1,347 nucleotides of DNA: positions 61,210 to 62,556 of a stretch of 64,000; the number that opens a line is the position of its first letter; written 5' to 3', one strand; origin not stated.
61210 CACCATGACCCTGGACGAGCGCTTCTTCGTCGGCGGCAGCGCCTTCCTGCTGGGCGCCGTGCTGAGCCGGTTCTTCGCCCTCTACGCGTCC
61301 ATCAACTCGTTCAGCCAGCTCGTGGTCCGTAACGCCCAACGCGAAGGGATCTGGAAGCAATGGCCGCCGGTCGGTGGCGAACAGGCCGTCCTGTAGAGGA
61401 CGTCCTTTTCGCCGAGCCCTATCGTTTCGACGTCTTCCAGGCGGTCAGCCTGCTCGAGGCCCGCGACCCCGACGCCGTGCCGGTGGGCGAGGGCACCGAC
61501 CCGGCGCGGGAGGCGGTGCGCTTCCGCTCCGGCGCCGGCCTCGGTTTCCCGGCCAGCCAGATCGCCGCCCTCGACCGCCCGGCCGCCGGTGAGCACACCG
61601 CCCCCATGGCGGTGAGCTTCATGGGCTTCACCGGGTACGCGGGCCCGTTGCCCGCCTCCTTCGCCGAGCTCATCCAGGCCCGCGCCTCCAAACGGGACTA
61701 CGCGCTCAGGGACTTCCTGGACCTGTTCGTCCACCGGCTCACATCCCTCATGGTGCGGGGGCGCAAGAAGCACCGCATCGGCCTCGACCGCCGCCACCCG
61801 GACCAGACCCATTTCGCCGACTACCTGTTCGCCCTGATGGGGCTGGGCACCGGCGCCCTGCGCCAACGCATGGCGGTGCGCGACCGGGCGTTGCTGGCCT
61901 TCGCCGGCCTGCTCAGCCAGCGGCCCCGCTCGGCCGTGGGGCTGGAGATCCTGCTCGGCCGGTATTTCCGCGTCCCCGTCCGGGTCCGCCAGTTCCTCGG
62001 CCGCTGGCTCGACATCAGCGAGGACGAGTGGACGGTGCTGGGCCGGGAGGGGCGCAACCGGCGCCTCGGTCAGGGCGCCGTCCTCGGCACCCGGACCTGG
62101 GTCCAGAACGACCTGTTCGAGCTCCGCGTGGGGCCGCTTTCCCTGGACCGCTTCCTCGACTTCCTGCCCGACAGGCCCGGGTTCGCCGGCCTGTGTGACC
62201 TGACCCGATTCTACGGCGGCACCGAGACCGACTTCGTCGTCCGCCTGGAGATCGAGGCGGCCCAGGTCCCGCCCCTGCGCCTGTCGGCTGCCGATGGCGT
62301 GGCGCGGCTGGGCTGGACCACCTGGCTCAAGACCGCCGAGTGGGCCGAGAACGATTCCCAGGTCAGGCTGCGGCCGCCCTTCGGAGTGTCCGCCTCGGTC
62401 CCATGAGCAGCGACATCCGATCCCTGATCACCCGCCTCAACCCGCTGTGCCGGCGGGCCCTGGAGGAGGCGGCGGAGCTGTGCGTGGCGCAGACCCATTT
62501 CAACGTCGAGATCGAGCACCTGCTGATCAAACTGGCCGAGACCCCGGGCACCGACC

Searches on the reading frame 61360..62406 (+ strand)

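Call 26: search_protein_families(library=pfam, proteins=[window:61360-62406:+], max_evalue=0.001)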
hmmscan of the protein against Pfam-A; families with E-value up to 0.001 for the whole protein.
window:61360-62406:+ (348 aa): 1 family
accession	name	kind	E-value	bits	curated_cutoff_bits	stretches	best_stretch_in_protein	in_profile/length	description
PF06996.16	T6SS_TssG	-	3.4e-98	329.1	24.6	1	19-324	1-304/304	Type VI secretion, TssG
